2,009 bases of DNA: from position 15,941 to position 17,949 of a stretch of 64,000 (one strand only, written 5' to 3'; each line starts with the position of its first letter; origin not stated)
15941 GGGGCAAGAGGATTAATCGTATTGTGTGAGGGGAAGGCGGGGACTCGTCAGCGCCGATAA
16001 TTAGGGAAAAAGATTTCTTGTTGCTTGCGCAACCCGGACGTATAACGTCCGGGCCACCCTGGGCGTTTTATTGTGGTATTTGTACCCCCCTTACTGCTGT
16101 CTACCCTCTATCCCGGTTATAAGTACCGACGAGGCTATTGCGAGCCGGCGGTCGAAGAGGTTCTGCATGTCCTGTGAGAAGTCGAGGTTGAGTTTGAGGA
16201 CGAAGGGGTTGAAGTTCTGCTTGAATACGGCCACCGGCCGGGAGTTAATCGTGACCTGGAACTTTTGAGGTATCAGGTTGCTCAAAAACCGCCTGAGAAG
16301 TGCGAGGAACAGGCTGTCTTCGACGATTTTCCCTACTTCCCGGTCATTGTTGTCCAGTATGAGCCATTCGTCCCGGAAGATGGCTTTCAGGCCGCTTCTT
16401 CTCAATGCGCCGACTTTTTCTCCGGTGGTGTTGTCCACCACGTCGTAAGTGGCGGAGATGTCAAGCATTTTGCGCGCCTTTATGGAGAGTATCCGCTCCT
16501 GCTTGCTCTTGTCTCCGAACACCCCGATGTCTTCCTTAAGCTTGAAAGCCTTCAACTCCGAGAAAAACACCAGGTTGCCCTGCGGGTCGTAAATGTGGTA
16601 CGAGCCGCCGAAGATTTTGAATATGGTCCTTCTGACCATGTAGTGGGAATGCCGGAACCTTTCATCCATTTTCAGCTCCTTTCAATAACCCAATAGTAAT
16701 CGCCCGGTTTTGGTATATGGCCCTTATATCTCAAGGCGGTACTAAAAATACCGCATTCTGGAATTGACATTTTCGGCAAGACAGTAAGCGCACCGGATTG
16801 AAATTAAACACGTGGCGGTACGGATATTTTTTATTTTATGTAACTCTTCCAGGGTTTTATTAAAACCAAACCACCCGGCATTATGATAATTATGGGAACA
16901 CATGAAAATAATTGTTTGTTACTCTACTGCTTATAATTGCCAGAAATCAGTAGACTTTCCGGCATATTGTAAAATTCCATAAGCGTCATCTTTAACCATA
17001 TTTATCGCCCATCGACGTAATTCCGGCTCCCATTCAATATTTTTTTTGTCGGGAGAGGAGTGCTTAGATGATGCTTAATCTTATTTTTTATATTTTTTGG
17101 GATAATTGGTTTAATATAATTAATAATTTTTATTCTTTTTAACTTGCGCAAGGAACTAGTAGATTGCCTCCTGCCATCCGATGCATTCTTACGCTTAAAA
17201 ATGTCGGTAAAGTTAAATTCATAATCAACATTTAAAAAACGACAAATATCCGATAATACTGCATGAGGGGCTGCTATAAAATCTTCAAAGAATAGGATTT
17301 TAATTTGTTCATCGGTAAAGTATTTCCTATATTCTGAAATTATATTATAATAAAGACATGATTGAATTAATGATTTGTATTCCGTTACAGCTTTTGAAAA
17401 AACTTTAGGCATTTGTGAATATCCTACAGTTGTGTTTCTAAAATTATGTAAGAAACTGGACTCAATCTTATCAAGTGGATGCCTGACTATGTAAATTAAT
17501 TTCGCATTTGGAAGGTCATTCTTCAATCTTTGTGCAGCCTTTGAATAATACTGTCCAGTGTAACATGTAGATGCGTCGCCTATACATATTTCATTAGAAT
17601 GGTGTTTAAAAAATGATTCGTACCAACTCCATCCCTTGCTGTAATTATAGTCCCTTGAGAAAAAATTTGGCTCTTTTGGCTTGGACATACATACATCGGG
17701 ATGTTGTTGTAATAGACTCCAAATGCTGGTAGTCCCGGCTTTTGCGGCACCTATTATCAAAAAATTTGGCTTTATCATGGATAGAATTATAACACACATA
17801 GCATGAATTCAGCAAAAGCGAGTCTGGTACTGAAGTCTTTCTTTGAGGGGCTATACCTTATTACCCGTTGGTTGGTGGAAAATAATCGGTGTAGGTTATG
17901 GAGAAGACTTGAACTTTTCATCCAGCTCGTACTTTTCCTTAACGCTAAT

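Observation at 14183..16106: Miniature cassette island bounded by 27-bp terminal inverted repeats and imperfect 18-bp direct repeats, with three copies of a structured element of about 115 to 155 bp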

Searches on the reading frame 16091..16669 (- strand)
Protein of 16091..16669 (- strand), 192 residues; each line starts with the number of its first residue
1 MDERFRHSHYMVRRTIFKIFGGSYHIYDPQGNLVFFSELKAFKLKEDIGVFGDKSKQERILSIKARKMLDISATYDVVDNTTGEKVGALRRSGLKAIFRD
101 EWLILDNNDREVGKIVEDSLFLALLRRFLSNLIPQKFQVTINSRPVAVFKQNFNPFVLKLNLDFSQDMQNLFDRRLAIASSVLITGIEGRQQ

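Call 14: search_protein_families(library=pfam, proteins=[window:16091-16669:-], max_evalue=0.1)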
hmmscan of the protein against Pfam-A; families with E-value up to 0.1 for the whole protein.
window:16091-16669:- (192 aa): 1 family
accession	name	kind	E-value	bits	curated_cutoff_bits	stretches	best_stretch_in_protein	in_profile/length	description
PF04525.18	LOR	-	0.0004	20.5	24.5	1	11-92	17-99/187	LURP-one-related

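Call 18: find_encoding_contigs(protein=window:16091-16669:-, flank=6000, max_places=10)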
Protein window:16091-16669:- (192 aa): 1 contig read that carries it; 1 place shown.
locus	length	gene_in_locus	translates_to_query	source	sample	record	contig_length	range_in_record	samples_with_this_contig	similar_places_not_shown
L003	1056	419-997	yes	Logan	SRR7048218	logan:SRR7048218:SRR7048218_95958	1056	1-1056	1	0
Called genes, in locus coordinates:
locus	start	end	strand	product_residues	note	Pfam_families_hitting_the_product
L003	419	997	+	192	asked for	PF04525:LOR (weak)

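Call 21: list_cluster_members(proteins=[P0001, P0002, P0003, window:16091-16669:-])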
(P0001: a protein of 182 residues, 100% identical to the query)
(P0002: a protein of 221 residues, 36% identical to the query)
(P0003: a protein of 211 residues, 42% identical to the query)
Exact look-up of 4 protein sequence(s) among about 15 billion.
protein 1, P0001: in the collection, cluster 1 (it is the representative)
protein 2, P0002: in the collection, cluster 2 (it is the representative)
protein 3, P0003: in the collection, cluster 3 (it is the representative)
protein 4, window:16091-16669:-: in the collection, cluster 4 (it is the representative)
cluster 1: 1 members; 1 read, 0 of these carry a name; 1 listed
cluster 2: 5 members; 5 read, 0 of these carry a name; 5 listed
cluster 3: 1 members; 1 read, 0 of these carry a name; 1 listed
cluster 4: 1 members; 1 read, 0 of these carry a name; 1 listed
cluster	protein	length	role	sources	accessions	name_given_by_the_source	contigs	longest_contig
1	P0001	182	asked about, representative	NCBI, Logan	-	-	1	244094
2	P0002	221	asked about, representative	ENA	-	-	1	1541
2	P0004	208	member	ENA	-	-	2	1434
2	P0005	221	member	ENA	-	-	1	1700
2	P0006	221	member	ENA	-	-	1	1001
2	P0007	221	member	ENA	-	-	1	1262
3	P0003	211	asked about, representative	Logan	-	-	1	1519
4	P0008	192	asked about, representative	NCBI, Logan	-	-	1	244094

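Call 46: find_homologous_proteins(query=window:16091-16669:-, max_evalue=0.00001)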
Query window:16091-16669:- (192 aa): 2972 proteins with E <= 0.00001 among 3107 candidates; the best 120 are listed.
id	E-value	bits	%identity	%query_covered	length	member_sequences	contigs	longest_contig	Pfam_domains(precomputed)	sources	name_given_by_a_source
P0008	6.7e-120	416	100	100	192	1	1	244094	PF04525.20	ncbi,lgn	-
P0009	1.1e-111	389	100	95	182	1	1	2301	PF04525.20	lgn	-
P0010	5.4e-107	374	88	100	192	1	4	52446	PF04525.20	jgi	-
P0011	3.6e-84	299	70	100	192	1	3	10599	PF04525.20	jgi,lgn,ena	-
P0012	3.8e-83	296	67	100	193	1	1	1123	PF04525.20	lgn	-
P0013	2.2e-80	287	66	100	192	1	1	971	PF04525.20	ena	-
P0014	7.9e-80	285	68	100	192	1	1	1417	PF04525.20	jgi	jgi:uncharacterized protein YxjI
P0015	1.8e-78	281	64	100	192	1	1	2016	PF04525.20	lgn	-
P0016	5.7e-77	276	63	100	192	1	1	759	PF04525.20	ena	-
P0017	4.3e-76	273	65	100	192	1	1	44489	PF04525.20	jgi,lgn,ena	-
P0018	4.6e-76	273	64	98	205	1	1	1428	PF04525.20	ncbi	-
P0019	5.1e-76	273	62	99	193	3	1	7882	PF04525.20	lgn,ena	-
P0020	1.2e-75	271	63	100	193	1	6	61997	PF04525.20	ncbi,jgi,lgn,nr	ncbi:MAG: hypothetical protein FJ395_05560 [Verrucomicrobia bacterium]|nr:hypothetical protein [Verr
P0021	2.5e-75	270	61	99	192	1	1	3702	PF04525.20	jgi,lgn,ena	-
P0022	4.5e-75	270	61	100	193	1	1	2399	PF04525.20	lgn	-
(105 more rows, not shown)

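Call 47: find_encoding_contigs(protein=P0010, flank=8000, max_places=4)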
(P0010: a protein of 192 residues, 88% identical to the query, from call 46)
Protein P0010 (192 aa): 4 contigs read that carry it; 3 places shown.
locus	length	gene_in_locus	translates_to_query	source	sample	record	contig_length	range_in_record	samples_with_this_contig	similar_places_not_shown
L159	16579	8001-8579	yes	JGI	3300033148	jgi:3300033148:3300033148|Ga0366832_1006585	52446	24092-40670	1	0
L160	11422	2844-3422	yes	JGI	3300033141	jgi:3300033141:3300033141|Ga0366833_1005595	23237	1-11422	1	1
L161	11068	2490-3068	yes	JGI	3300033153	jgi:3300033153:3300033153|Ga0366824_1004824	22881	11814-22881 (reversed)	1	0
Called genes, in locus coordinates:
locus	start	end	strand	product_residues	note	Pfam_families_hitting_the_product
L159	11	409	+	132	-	PF01597:GCV_H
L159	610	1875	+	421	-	PF07884:VKOR, PF13462:Thioredoxin_4, PF01323:DSBA, PF13743:Thioredoxin_5 (weak)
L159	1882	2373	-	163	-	PF00027:cNMP_binding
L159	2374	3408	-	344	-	PF00490:ALAD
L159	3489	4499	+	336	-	PF25160:LdpA_Fe-S-bd (faint), PF00037:Fer4, PF13237:Fer4_10 (weak), PF14697:Fer4_21 (weak), PF12838:Fer4_7, PF13187:Fer4_9, PF00881:Nitroreductase, PF14512:TM1586_NiRdase (weak), +3 more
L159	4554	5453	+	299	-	-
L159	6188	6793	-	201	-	-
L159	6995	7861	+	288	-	PF13714:PEP_mutase, PF00463:ICL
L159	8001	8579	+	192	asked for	PF04525:LOR (faint)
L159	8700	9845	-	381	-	PF10509:GalKase_gal_bdg, PF00288:GHMP_kinases_N, PF08544:GHMP_kinases_C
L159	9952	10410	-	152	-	PF01042:Ribonuc_L-PSP, PF14588:YjgF_endoribonc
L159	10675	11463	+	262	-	PF00753:Lactamase_B, PF12706:Lactamase_B_2 (weak), PF16123:HAGH_C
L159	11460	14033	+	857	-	PF01326:PPDK_N, PF27448:Rph_4th, PF00391:PEP-utilizers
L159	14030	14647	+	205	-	PF02525:Flavodoxin_2, PF03358:FMN_red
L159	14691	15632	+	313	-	PF00890:FAD_binding_2 (faint), PF01134:GIDA (faint), PF01266:DAO (faint), PF01946:Thi4 (faint), PF07992:Pyr_redox_2, PF12831:FAD_oxidored, PF13738:Pyr_redox_3, PF00070:Pyr_redox, +2 more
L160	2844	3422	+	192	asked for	PF04525:LOR (faint)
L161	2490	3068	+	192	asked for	PF04525:LOR (faint)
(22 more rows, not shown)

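Call 48: find_encoding_contigs(protein=P0009, flank=3000, max_places=4)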
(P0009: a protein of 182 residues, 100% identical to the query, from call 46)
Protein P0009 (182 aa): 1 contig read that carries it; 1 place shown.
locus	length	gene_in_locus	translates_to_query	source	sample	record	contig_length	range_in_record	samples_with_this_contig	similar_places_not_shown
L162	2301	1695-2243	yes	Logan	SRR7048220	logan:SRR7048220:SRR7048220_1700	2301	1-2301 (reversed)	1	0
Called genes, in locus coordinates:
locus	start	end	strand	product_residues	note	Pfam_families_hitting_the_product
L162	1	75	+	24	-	?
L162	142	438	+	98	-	-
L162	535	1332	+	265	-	PF00685:Sulfotransfer_1, PF13469:Sulfotransfer_3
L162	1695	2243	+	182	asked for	PF04525:LOR (weak)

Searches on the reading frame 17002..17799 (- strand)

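Call 14: search_protein_families(library=pfam, proteins=[window:17002-17799:-], max_evalue=0.1)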
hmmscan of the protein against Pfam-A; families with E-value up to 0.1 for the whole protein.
window:17002-17799:- (265 aa): 2 families
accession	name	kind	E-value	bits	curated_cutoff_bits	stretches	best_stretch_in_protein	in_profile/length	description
PF13469.12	Sulfotransfer_3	-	3.8e-20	73.5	27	2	84-194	110-215/216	Sulfotransferase family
PF00685.33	Sulfotransfer_1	-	1.5e-17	64.2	22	1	11-242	2-232/255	Sulfotransferase domain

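Call 78: search_protein_families(library=padloc, proteins=[window:17002-17799:-], max_evalue=0.01)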
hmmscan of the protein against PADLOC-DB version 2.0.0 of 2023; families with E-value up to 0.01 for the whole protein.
window:17002-17799:- (265 aa): 0 families

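Call 79: search_protein_families(library=phrogs, proteins=[window:17002-17799:-], max_evalue=0.01)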
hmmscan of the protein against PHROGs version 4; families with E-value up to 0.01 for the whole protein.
window:17002-17799:- (265 aa): 0 families
